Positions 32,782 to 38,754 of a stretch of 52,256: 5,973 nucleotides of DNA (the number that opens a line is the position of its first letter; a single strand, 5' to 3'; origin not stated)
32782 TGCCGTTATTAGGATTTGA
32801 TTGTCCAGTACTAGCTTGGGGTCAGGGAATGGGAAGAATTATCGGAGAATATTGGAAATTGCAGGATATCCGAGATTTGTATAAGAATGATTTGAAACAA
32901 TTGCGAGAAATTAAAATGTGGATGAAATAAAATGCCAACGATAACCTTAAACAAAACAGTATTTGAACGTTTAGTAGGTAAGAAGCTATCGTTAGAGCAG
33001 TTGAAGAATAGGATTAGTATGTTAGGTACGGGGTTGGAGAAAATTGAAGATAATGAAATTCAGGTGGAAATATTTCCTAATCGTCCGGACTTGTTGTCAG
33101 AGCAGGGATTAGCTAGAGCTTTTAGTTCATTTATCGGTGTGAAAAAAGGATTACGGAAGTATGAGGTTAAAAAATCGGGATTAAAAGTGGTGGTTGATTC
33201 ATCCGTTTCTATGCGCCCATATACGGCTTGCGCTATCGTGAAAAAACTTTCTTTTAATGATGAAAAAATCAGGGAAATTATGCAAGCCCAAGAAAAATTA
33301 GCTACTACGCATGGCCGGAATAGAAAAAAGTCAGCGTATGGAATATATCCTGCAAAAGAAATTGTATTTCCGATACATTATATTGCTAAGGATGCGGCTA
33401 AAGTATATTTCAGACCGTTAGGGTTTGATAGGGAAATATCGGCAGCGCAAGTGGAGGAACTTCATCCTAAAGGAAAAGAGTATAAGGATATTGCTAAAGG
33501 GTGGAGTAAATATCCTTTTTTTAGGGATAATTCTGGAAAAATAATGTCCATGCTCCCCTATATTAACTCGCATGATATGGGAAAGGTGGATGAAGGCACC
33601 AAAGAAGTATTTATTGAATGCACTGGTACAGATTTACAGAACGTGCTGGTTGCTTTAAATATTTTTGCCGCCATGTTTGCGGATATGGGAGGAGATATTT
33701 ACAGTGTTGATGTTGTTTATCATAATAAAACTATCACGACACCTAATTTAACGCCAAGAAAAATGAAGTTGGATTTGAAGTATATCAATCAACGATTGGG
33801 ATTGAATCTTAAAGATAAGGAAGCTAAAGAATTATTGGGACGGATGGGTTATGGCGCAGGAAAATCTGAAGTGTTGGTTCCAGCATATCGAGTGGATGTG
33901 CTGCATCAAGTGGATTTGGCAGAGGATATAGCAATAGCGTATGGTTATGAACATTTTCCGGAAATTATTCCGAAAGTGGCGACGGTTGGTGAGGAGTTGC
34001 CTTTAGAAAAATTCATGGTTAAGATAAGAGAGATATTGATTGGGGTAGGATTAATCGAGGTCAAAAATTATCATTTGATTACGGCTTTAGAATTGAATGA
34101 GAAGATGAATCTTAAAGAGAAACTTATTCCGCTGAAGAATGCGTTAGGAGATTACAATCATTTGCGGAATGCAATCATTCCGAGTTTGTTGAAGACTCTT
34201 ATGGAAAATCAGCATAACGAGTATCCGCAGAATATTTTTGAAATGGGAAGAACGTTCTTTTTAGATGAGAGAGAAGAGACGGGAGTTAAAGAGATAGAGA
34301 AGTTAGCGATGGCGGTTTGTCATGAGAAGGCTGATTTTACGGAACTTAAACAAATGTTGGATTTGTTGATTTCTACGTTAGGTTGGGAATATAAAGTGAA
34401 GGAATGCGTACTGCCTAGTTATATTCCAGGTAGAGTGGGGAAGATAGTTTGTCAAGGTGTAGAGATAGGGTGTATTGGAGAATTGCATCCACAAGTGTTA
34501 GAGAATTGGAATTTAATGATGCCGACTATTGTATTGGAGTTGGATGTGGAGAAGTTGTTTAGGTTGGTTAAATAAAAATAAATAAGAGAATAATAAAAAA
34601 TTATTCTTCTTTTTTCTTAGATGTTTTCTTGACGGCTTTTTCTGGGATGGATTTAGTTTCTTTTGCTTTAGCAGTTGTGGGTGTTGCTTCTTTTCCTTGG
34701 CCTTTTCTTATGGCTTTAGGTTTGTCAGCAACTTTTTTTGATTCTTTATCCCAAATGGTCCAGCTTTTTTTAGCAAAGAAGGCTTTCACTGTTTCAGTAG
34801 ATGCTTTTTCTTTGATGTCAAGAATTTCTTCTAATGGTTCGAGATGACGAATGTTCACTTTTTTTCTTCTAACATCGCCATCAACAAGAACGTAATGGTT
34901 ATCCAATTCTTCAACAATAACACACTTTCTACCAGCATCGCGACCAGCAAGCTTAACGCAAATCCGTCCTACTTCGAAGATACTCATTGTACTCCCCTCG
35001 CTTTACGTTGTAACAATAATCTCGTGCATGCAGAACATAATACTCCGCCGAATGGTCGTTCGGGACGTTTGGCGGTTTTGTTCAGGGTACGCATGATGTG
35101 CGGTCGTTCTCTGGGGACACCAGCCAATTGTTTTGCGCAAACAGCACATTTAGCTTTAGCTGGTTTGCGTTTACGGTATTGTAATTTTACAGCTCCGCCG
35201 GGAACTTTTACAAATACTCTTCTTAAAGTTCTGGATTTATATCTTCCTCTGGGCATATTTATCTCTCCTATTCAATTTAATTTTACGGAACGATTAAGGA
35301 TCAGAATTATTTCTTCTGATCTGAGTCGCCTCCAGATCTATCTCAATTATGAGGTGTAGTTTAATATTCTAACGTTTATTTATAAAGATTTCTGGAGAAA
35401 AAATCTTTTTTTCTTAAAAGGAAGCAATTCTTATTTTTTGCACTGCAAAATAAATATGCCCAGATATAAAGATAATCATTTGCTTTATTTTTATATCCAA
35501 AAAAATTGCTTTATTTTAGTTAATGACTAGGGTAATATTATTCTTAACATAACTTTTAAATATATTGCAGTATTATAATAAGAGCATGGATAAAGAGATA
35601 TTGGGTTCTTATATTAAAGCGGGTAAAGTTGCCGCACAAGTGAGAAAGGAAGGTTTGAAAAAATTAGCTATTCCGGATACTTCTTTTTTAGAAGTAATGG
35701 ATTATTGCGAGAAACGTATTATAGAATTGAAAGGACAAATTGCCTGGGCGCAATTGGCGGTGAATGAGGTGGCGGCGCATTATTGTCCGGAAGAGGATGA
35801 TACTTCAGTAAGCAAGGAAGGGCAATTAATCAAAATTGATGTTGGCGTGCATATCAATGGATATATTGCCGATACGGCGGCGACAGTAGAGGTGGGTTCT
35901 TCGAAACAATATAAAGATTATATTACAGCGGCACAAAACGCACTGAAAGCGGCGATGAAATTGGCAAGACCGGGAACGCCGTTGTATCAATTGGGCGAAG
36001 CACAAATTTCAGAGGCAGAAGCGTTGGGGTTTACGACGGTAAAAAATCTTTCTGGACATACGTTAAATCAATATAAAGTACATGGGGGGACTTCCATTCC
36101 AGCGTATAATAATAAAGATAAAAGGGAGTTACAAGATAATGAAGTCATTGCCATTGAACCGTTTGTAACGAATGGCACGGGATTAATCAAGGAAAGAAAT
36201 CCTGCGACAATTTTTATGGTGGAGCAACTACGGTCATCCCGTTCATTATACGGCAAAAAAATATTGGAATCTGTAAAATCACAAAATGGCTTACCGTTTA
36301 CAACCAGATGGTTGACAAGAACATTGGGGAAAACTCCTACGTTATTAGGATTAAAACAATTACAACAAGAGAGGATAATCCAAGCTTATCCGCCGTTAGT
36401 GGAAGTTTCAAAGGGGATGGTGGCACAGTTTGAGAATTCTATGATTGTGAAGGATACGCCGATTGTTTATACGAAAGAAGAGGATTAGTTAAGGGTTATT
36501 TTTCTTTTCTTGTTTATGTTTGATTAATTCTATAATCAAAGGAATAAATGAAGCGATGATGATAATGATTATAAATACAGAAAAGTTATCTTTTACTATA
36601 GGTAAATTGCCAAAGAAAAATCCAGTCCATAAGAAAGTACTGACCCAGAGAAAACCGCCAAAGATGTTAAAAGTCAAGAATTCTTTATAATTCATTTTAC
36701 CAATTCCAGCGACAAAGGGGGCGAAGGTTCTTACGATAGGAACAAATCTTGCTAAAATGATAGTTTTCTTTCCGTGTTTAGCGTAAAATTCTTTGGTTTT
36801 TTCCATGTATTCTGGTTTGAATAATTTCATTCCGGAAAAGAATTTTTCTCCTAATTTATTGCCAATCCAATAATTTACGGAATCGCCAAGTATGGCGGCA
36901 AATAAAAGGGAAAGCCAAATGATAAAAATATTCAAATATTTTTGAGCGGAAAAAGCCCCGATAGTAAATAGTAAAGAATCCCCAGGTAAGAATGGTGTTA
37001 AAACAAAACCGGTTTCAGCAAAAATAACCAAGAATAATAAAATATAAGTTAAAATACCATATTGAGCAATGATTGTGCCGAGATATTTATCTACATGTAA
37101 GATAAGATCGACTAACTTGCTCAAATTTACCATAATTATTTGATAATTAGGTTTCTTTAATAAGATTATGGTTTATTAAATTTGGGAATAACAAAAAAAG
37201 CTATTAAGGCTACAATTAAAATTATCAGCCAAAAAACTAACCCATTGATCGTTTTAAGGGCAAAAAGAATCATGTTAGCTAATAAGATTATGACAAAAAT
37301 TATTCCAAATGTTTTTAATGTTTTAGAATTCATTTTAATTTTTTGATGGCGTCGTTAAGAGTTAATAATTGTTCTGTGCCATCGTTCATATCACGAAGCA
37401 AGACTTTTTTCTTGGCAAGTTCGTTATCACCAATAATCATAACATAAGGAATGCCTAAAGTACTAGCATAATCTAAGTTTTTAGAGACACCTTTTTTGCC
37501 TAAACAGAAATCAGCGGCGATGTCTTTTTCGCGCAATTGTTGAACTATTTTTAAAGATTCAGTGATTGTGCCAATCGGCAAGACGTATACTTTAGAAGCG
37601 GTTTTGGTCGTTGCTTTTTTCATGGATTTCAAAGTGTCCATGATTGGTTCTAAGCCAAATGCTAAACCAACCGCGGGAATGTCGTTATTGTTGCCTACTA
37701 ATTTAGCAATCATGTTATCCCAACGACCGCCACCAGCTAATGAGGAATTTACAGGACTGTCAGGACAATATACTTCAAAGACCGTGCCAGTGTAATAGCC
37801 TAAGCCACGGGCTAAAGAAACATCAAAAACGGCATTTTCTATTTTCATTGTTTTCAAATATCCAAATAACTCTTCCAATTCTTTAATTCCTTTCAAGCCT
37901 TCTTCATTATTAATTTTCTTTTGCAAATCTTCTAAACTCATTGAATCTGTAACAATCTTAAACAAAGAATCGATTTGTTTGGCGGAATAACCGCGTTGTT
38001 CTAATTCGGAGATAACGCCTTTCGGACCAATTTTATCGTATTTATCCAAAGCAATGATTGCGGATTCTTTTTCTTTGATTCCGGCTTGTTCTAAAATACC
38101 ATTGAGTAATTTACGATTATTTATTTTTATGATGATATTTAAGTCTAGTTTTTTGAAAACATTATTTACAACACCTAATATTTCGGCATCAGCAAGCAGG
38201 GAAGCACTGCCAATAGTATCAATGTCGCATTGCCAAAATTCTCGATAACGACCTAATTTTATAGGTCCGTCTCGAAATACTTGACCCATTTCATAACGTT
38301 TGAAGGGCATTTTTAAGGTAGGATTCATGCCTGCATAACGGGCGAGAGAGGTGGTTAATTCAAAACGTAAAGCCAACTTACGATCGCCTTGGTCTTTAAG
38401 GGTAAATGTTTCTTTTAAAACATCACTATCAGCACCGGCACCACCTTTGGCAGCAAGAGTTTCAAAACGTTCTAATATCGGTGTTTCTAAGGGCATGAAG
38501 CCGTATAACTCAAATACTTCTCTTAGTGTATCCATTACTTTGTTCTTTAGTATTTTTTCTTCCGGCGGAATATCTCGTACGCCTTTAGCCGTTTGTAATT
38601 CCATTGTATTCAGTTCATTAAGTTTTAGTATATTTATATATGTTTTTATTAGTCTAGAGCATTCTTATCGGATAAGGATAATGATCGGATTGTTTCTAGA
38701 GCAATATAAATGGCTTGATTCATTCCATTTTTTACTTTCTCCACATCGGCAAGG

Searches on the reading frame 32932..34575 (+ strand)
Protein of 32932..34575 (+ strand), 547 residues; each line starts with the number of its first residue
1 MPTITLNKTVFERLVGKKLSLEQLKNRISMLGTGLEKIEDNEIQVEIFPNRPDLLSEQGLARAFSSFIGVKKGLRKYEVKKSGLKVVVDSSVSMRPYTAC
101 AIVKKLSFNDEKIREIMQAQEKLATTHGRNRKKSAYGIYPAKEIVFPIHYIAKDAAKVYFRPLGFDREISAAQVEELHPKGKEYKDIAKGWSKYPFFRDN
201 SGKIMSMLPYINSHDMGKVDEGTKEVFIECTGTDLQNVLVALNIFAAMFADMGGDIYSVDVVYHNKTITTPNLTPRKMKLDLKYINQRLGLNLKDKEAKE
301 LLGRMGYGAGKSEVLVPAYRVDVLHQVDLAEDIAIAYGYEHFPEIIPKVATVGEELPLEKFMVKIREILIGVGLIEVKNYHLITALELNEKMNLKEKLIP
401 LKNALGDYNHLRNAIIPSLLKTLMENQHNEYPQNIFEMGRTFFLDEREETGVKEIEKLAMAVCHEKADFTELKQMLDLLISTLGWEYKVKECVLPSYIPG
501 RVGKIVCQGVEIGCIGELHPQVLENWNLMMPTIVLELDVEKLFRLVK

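Call 53: search_protein_families(library=pfam, proteins=[window:32932-34575:+], max_evalue=0.001)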
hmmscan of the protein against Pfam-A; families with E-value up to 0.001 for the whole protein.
window:32932-34575:+ (547 aa): 4 families
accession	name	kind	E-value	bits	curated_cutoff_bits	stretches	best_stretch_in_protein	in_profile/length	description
PF17759.6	tRNA_synthFbeta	-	5.1e-42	144.2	22.4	1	343-539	2-214/214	Phenylalanyl tRNA synthetase beta chain CLM domain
PF03484.21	B5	-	6.6e-25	87.5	28.6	1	278-339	1-67/67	tRNA synthetase B5 domain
PF01409.25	tRNA-synt_2d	-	1e-09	38.7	19.8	1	351-534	12-214/246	tRNA synthetases class II core domain (F)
PF18262.7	PhetRS_B1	-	1e-06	29.3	26.8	1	1-68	1-81/83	Phe-tRNA synthetase beta subunit B1 domain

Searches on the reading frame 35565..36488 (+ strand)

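Call 53: search_protein_families(library=pfam, proteins=[window:35565-36488:+], max_evalue=0.001)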
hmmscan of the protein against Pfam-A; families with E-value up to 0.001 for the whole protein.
window:35565-36488:+ (307 aa): 1 family
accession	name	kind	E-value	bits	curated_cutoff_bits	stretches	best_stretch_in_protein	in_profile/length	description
PF00557.29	Peptidase_M24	-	3e-26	92.9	23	1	18-202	5-190/208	Metallopeptidase family M24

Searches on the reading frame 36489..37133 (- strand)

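Call 53: search_protein_families(library=pfam, proteins=[window:36489-37133:-], max_evalue=0.001)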
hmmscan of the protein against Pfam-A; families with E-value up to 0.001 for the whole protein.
window:36489-37133:- (214 aa): 1 family
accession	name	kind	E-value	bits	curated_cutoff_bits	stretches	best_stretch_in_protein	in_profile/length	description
PF09335.16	VTT_dom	-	3.1e-19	70.1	33.9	1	49-169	1-119/123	VTT domain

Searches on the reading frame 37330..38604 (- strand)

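Call 53: search_protein_families(library=pfam, proteins=[window:37330-38604:-], max_evalue=0.001)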
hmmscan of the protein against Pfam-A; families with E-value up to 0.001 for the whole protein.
window:37330-38604:- (424 aa): 4 families
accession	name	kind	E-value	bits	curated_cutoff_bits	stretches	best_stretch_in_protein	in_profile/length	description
PF13393.11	tRNA-synt_His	-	3.2e-45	155.1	25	1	8-321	1-308/308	Histidyl-tRNA synthetase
PF03129.25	HGTP_anticodon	-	3.8e-13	49.9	21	1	338-424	1-92/94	Anticodon binding domain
PF00152.25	tRNA-synt_2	-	5.4e-06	26.1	25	1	19-156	24-143/308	tRNA synthetases class II (D, K and N)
PF01409.25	tRNA-synt_2d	-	1.2e-05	25.4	19.8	1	13-156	12-157/246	tRNA synthetases class II core domain (F)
